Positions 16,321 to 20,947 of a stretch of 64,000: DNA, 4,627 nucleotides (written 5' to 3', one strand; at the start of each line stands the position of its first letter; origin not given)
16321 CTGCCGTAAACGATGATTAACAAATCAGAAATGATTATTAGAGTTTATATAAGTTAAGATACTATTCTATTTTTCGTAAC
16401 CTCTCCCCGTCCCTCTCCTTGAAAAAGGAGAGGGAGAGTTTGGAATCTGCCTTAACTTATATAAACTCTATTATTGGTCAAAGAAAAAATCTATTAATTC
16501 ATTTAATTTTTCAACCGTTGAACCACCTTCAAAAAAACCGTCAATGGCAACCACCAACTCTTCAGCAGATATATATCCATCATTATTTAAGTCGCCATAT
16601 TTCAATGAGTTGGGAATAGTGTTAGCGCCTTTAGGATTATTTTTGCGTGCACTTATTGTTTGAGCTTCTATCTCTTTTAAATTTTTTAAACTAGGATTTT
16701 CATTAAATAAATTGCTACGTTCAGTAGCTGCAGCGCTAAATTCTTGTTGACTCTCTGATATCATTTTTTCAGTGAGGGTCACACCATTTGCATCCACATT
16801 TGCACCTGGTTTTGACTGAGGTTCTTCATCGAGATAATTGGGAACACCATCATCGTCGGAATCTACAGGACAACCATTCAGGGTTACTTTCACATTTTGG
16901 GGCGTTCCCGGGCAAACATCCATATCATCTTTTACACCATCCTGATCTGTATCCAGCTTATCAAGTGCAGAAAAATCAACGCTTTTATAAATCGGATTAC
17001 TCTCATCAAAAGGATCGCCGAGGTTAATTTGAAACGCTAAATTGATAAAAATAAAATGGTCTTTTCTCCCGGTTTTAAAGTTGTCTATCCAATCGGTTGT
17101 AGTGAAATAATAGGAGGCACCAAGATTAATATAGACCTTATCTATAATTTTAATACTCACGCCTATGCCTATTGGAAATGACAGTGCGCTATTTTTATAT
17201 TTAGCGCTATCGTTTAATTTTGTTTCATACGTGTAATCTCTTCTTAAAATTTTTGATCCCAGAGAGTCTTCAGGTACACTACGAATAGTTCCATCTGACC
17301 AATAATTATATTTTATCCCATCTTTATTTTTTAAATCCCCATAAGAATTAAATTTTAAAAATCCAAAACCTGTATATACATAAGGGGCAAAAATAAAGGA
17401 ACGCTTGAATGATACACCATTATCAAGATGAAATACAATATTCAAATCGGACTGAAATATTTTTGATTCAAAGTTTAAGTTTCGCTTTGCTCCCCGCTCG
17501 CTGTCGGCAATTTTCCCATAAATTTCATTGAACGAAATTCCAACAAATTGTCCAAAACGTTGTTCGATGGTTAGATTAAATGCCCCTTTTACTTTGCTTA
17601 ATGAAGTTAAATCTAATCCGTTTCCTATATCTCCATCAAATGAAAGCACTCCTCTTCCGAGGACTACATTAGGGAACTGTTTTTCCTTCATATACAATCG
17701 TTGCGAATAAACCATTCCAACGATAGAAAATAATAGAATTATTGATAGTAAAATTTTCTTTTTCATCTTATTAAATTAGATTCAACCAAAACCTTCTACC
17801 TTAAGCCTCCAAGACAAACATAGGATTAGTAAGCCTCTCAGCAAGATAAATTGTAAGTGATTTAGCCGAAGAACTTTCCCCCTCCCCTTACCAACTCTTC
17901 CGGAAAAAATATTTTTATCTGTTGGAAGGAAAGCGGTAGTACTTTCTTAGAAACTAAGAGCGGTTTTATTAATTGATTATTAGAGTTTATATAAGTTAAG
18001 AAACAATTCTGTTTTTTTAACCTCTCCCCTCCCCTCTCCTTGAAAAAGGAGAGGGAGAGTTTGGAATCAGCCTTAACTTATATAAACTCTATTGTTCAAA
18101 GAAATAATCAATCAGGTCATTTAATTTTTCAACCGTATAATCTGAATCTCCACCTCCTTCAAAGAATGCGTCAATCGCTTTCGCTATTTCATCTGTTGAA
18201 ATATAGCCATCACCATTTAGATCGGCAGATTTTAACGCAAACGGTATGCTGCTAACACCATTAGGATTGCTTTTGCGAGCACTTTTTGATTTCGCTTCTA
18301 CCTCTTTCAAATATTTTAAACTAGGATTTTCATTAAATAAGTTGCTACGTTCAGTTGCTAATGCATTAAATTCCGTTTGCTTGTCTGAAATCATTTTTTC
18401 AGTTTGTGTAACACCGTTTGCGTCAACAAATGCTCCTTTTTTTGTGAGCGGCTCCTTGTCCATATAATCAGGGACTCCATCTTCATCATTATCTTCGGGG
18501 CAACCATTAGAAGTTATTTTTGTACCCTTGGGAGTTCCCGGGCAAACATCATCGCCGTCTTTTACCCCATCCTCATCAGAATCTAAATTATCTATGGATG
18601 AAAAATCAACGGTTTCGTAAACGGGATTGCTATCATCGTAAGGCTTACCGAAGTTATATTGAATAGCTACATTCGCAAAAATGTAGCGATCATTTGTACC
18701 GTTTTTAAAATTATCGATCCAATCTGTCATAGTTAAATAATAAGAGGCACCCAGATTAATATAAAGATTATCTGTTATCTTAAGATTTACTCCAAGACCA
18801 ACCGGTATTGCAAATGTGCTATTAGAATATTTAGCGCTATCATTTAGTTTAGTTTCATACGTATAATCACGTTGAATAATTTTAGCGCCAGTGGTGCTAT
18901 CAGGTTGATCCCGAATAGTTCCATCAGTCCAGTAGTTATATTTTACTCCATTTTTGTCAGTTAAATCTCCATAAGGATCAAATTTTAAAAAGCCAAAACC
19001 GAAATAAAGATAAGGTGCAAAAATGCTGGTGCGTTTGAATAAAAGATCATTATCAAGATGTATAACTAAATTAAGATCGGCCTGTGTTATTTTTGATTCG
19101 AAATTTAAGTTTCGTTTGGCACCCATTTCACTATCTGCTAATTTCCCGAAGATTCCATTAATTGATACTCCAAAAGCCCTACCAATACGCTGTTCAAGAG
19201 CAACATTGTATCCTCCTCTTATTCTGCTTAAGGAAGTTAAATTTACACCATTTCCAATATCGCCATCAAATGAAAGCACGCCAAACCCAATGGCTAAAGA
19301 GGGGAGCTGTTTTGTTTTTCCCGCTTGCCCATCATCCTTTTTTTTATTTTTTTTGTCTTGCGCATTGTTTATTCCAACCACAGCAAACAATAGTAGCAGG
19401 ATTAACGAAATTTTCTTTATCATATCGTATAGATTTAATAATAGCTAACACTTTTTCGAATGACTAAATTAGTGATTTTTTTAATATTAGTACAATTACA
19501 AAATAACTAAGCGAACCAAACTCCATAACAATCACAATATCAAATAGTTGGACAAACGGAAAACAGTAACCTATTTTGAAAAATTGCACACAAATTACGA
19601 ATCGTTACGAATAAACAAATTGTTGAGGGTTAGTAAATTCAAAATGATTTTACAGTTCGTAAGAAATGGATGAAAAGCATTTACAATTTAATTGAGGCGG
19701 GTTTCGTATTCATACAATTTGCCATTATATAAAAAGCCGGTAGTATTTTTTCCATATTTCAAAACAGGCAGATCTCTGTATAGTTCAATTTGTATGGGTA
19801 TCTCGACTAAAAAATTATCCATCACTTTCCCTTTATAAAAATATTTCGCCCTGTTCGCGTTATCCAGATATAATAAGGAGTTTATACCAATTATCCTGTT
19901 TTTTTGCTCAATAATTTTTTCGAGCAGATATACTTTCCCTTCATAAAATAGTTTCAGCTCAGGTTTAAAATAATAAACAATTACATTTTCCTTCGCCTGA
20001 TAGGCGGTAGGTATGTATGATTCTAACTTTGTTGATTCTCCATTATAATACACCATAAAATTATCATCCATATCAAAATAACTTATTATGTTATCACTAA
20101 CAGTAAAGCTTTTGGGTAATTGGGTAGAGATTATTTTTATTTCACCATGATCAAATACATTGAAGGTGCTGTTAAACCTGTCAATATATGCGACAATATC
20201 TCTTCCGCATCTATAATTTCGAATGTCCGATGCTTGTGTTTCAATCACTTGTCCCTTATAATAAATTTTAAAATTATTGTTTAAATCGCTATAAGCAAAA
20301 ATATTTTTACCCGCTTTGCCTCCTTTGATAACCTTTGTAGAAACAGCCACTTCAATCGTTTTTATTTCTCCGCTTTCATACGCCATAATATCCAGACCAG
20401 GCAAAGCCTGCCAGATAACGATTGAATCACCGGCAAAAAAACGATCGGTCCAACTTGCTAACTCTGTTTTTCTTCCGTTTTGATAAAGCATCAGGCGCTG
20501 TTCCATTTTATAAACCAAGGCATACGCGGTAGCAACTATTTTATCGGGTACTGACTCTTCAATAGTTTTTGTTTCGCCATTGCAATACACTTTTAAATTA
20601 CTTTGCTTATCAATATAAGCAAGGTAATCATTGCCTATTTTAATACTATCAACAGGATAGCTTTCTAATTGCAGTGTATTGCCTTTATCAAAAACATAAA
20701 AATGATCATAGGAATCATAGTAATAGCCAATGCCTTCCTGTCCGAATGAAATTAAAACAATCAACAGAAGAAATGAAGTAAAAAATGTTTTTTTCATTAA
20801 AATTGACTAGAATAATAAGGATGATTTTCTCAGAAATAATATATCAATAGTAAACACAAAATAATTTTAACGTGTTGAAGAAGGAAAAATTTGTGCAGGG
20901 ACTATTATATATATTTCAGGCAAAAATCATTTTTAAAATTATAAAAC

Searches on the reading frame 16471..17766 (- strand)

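Call 69: search_protein_families(library=pfam, proteins=[window:16471-17766:-], max_evalue=0.00001)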
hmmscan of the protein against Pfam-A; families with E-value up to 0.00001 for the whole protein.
window:16471-17766:- (431 aa): 1 family
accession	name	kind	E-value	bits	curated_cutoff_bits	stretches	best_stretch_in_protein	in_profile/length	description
PF02412.23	TSP_3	-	2.4e-06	27.6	25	0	272-290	15-33/36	Thrombospondin type 3 repeat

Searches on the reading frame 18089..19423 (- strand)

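Call 69: search_protein_families(library=pfam, proteins=[window:18089-19423:-], max_evalue=0.00001)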
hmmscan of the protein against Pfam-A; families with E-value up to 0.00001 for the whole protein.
window:18089-19423:- (444 aa): 2 families
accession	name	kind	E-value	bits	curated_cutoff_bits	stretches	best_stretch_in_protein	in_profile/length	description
PF13505.12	OMP_b-brl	-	4.3e-06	27.5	28.7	0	41-258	22-175/175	Outer membrane protein beta-barrel domain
PF02412.23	TSP_3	-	7.8e-06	25.9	25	0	279-299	13-33/36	Thrombospondin type 3 repeat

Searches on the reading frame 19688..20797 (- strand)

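Call 69: search_protein_families(library=pfam, proteins=[window:19688-20797:-], max_evalue=0.00001)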
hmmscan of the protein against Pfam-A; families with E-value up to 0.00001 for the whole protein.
window:19688-20797:- (369 aa): 1 family
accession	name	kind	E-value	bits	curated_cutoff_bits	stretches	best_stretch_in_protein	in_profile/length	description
PF21734.3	10_blade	-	1.9e-67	228.5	27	1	21-362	5-345/345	10-bladed beta propeller domain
